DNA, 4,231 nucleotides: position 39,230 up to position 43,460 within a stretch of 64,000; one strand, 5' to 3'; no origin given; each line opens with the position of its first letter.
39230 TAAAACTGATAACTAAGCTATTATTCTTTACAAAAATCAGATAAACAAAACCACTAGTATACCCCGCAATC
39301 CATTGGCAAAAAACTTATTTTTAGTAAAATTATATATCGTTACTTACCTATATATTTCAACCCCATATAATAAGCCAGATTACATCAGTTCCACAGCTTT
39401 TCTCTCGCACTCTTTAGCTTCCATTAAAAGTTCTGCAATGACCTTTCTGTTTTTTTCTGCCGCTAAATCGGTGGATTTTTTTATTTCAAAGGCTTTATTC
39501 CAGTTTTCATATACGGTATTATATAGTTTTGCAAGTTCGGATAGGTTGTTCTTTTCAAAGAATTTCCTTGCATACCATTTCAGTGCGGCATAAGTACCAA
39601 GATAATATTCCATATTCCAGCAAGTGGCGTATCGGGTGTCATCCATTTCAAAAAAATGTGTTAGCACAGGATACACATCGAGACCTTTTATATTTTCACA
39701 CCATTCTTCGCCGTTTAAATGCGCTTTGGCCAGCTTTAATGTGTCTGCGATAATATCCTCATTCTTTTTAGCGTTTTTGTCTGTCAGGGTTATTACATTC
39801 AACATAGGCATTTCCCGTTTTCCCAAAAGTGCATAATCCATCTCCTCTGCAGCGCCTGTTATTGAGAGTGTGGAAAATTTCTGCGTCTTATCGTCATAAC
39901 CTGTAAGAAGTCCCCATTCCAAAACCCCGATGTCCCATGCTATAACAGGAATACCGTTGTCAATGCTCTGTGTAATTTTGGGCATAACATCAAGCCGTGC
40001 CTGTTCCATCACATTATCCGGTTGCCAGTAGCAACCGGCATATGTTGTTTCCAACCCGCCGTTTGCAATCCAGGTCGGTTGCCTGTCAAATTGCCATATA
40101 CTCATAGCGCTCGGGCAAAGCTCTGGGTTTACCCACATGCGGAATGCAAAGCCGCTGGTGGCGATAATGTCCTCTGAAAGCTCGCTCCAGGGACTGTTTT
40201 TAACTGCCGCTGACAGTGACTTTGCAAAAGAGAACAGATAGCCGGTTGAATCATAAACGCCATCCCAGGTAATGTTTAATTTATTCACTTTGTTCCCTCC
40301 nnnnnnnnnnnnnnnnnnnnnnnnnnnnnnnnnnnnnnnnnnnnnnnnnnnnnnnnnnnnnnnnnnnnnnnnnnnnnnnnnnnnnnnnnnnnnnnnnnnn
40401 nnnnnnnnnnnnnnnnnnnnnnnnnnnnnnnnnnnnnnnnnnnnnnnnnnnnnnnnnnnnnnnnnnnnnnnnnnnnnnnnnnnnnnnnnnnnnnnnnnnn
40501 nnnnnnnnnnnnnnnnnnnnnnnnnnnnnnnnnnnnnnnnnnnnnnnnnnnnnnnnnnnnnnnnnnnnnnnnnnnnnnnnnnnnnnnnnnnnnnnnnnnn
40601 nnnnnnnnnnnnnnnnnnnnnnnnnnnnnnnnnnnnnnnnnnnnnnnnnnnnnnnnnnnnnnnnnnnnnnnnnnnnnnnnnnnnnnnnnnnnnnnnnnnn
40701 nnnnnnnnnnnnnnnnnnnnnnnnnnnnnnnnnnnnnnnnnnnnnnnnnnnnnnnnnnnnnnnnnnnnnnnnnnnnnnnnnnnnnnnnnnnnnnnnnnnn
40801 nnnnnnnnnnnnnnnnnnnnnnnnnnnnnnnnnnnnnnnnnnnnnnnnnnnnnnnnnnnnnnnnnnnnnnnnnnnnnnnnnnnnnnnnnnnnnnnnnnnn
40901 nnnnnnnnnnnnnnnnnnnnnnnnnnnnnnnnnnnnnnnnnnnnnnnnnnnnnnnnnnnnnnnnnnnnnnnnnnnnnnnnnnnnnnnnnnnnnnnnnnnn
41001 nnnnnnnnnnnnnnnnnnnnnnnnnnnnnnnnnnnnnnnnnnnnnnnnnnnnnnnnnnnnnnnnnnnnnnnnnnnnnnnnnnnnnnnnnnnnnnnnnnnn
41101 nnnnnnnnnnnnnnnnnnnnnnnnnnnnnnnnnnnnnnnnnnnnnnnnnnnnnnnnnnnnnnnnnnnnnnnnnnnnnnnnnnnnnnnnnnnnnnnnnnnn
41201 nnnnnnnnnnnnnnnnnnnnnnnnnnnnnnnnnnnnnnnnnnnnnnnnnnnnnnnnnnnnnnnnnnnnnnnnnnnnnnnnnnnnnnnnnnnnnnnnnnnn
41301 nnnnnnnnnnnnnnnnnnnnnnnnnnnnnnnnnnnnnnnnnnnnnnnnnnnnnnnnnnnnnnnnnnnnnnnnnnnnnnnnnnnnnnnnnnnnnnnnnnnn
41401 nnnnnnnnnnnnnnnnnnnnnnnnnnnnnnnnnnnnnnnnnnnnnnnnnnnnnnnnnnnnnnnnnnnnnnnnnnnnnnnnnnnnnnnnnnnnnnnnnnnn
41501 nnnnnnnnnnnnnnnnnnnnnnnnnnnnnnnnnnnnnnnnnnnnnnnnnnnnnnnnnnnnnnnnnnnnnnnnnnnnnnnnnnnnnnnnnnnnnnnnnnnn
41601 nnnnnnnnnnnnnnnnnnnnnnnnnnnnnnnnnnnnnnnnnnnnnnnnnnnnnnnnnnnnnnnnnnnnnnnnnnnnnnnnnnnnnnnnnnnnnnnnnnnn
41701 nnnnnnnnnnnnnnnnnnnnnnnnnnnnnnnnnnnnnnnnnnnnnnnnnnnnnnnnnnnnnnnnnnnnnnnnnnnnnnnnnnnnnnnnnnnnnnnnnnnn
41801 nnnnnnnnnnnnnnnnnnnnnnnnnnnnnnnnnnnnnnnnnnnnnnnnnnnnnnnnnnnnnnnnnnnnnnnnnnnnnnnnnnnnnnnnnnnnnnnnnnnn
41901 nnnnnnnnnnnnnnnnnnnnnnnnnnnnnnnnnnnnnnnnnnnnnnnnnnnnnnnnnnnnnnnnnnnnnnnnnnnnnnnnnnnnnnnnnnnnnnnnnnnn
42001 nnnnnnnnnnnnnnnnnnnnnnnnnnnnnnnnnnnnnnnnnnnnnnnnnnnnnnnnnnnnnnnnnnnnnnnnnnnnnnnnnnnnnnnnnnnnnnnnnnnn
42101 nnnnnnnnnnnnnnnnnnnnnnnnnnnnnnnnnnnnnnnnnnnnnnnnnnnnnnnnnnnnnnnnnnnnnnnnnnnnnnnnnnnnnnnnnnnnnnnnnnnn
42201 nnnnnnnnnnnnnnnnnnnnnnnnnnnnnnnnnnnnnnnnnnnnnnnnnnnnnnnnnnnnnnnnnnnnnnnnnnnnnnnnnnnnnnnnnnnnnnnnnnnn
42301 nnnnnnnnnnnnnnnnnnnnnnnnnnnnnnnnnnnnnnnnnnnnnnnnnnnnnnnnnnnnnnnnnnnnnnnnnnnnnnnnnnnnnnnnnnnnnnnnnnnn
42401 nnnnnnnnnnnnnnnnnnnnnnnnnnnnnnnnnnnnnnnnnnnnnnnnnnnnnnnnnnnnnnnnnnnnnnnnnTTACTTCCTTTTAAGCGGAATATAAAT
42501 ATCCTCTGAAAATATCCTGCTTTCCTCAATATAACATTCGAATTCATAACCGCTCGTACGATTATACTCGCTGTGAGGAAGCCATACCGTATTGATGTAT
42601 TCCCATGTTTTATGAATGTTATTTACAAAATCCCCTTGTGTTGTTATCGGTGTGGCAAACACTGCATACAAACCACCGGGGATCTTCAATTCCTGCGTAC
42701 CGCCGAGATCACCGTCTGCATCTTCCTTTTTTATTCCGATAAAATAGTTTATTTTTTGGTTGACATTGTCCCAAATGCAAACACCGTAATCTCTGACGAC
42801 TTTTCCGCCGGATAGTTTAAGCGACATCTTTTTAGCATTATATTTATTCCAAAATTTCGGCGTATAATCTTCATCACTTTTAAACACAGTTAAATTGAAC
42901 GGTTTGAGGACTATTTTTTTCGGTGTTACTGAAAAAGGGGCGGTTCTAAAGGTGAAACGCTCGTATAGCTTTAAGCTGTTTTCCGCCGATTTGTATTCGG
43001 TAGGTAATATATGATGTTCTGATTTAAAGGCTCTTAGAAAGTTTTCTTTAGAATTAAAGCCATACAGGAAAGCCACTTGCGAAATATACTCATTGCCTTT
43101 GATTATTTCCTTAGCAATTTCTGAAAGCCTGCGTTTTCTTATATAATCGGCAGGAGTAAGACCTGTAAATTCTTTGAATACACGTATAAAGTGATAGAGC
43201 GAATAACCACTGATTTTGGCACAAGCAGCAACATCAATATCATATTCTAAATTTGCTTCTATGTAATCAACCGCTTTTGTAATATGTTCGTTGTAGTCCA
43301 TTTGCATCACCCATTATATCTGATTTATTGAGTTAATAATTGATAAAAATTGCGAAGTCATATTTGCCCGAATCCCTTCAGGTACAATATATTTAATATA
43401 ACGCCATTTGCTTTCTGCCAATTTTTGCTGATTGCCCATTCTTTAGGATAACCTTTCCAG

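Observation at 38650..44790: A roughly 6-kb AT-rich island inserted into the conserved yqfC / yqfB-floA-nfeD block: AraC/GyrI regulator, UvrD-like helicase, unknown 302-aa protein, pseudogene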

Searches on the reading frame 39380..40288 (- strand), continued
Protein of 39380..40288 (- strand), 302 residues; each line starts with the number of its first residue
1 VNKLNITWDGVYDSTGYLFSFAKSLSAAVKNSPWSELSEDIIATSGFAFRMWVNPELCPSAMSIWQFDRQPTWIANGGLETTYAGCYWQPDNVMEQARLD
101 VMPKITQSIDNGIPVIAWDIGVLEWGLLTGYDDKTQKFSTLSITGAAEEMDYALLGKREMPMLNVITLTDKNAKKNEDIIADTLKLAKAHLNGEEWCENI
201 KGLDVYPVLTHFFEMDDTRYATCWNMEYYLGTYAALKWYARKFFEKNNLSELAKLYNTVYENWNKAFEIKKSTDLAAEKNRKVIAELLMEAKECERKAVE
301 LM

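Call 83: fold_search(model_id=the predicted structure, library=pdb)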
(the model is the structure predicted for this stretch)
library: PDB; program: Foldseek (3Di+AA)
matches with E <= 10: 494; with E <= 0.001: 6
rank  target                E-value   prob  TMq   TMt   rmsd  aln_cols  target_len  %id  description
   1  9qvj_A                2.7e-05  1.00  0.53  0.52   7.2       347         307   10  Crystal structure of CtaG from Ruminiclostridium cellulolyticum (P2(1)-medium) (released 2025-10-01)
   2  9dks_A                8.6e-05  1.00  0.50  0.45   7.6       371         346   10  Crystal structure of CcbD C19S mutant complexed with single PCP domain of CcbZ (released 2025-09-17)
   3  7wuw_C                1.2e-04  1.00  0.46  0.43   7.5       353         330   12  Crystal structure of AziU3/U2 from Streptomyces sahachiroi (released 2022-09-07)
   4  7yn2_B                2.4e-04  1.00  0.50  0.45   7.4       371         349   11  Crystal structure of CcbD with methylthiolincosamide (released 2023-08-02)
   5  8gs1_B                4.8e-04  1.00  0.50  0.47   6.9       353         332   10  Crystal structure of AziU2-U3 complex from Streptomyces sahachiroi NRRL2485 (released 2023-09-06)
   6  8gs1_D                6.7e-04  1.00  0.54  0.49   7.0       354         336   10  Crystal structure of AziU2-U3 complex from Streptomyces sahachiroi NRRL2485 (released 2023-09-06)
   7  9dks_B                2.1e-03  1.00  0.50  0.45   7.6       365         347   11  Crystal structure of CcbD C19S mutant complexed with single PCP domain of CcbZ (released 2025-09-17)
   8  7sgr_A                5.0e-02  0.47  0.23  0.11  21.0       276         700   10  Structure of hemolysin A secretion system HlyB/D complex (released 2022-09-14)
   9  8vpb_A                5.5e-02  0.54  0.27  0.14  18.9       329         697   10  Cryo-EM structure of the ABC transporter PCAT1 bound with MgADP_Class_2 (released 2024-10-30)
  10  9f0z_H                5.8e-02  0.51  0.15  0.09  13.1       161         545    7  CryoEM structure of the F plasmid relaxosome with truncated TraI1-863 in its TE mode, derived from the ss-27_+8ds+9_+1 (released 2025-06-04)
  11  8dck_A                6.7e-02  0.51  0.22  0.11  18.9       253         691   10  Structure of hemolysin A secretion system HlyB/D complex, ATP-bound (released 2022-09-14)
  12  3zua_MODEL_1_A        8.1e-02  0.95  0.24  0.45   7.6       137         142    9  A C39-like domain (released 2012-08-01)
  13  3b79                  8.5e-02  0.91  0.23  0.46   8.1       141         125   13  Crystal structure of the N-terminal peptidase C39 like domain of the toxin secretion ATP-binding protein from Vibrio par (released 2007-11-13)
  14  9f0x_H                9.9e-02  0.75  0.18  0.20   9.8       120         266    8  CryoEM structure of the F plasmid relaxosome in its pre-initiation state, derived from the ds-27_+143-R Locally-refine (released 2025-06-04)
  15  9f11_H                1.1e-01  0.41  0.16  0.10  12.5       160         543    9  CryoEM structure of the F plasmid relaxosome with oriT DNA ss-27_+3ds+4_+143 and TraI its TE mode, derived from ss-27_ (released 2025-06-04)
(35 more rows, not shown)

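Call 88: search_protein_families(library=phrogs, proteins=[window:39380-40288:-, L073:4991-5917:+], max_evalue=0.001)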
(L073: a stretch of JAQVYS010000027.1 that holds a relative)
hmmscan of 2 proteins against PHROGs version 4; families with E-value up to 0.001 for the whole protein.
window:39380-40288:- (302 aa): 0 families

L073:4991-5917:+ (308 aa): 0 families

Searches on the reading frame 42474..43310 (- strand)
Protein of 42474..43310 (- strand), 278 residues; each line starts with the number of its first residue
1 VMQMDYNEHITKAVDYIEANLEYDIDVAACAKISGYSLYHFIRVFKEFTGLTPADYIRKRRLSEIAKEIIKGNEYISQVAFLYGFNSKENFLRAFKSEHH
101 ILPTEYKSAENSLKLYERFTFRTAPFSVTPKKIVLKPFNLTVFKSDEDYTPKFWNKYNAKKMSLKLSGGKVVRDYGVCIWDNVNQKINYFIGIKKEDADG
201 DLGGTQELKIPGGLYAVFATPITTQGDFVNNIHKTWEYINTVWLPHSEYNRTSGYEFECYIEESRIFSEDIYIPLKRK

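Call 3: search_protein_families(library=pfam, proteins=[window:42474-43310:-], max_evalue=0.01)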
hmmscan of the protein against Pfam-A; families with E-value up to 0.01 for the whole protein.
window:42474-43310:- (278 aa): 4 families
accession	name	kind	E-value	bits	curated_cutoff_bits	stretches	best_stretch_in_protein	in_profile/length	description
PF14526.11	Cass2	-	1.2e-18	68.2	27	1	149-274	27-149/150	Integron-associated effector binding protein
PF12833.13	HTH_18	-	9e-18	64.8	33.6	1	31-107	2-78/80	Helix-turn-helix domain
PF06445.20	GyrI-like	-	9.7e-16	58.8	26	1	150-276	27-155/155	GyrI-like small molecule binding domain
PF00165.29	HTH_AraC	-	3.2e-10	40.3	26.6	1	24-58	8-42/42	Bacterial regulatory helix-turn-helix proteins, AraC family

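Call 4: search_protein_families(library=padloc, proteins=[window:42474-43310:-], max_evalue=0.01)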
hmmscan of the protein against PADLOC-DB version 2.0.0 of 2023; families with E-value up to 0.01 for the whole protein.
window:42474-43310:- (278 aa): 0 families

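Call 5: search_protein_families(library=ncbifam, proteins=[window:42474-43310:-], max_evalue=0.01)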
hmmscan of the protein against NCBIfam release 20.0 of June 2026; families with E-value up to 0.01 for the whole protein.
window:42474-43310:- (278 aa): 27 families (the best 25 are shown)
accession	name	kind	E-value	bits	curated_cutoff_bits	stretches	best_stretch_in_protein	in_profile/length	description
NF012228.1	RobA_TF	equivalog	1.9e-21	76.8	380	1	10-264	5-266/286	MDR efflux pump AcrAB transcriptional activator RobA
NF011701.0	PRK15121.1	equivalog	7.8e-19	68.3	426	1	4-264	1-268/289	MDR efflux pump AcrAB transcriptional activator RobA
NF008564.0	PRK11511.1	equivalog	2.8e-18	66.2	202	1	10-109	11-110/127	MDR efflux pump AcrAB transcriptional activator MarA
NF012198.0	MarA_TF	equivalog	4.4e-18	65.6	250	1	10-108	11-109/124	MDR efflux pump AcrAB transcriptional activator MarA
NF012144.2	ramA_TF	equivalog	1.5e-17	64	180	1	10-109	7-106/108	RamA family antibiotic efflux transcriptional regulator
NF007584.0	PRK10219.1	equivalog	6.9e-17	61.8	174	1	6-108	3-105/107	superoxide response transcriptional regulator SoxS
NF047455.1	TF_Staph_AryK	equivalog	4.9e-14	51.5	850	1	3-115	152-264/759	transcriptional regulator AryK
NF006902.0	PRK09393.1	equivalog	2.5e-12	46.7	425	1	5-109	217-321/327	transcriptional regulator FtrA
NF007243.0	PRK09685.1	equivalog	1.3e-10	41.2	199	1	8-108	198-300/303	transcriptional regulator FeaR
TIGR04094.1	adjacent_YSIRK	equivalog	2.2e-10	40.1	200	1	5-107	282-383/383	YSIRK-targeted surface antigen transcriptional regulator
NF047788.1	TransRegPocR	equivalog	5.2e-10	39.1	500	1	4-110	185-291/296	transcriptional regulator PocR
NF010028.0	PRK13503.1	equivalog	1.2e-09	38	288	1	6-110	169-273/278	HTH-type transcriptional activator RhaS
NF049932.1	TranspRegBtr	equivalog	3.7e-09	35.6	900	1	3-108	159-264/531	bacillibactin transport transcriptional regulator Btr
NF011964.0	PRK15435.1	equivalog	1.1e-07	31.2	345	1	8-103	85-177/354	bifunctional DNA-binding transcriptional regulator/O6-methylguanine-DNA methyltransferase Ada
NF007860.0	PRK10572.1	equivalog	6.3e-07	28.5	208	1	6-111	181-286/292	arabinose operon transcriptional regulator AraC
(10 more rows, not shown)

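Call 70: search_solved_structures(query=window:42474-43307:-, max_evalue=0.001)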
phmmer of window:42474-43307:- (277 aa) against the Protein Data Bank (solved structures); distinct sequences matched with E-value up to 0.001: 9.
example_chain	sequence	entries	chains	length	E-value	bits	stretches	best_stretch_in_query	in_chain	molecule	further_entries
1bl0_A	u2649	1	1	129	3.6e-16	62.4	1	11-108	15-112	PROTEIN (MULTIPLE ANTIBIOTIC RESISTANCE PROTEIN)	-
1xs9_A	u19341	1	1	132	3.8e-16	62.3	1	11-108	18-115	Multiple antibiotic resistance protein marA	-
7vwy_G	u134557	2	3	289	3.9e-11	45.9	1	13-128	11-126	Right origin-binding protein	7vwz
1d5y_A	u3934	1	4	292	5.1e-11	45.5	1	15-128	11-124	ROB TRANSCRIPTION FACTOR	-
12aw_A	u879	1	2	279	7.3e-11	45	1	8-108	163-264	HYBRID TWO-COMPONENT SYSTEM PROTEIN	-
7bef_G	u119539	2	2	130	1.7e-10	43.8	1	9-109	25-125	Transcriptional activator RamA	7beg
7w5w_J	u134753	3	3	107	1.9e-10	43.6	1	7-106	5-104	Regulatory protein SoxS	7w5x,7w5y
7r3w_A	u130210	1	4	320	2.7e-09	39.8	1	4-248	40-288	Putative bacterial regulatory helix-turn-helix protein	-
3oio_A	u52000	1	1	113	4.2e-08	35.9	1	8-107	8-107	Transcriptional regulator (AraC-type DNA-binding domain-containing proteins)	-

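Call 88: search_protein_families(library=phrogs, proteins=[window:42474-43307:-], max_evalue=0.001)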
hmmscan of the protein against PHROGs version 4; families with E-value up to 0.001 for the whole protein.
window:42474-43307:- (277 aa): 6 families
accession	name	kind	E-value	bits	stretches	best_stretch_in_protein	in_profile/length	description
phrog_30333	-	unknown function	2e-30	107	1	1-121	1-121/297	-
phrog_11275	-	unknown function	6.1e-13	49.5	1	7-109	220-322/338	-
phrog_7620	-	transcription regulation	1.9e-08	34.3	1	6-109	547-652/678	transcriptional regulator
phrog_1450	-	unknown function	3.2e-06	27.9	0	7-60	200-251/254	-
phrog_32731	-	unknown function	4.5e-05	24.2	1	10-106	213-311/321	-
phrog_27247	-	unknown function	0.0003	21.1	1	13-96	26-109/327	-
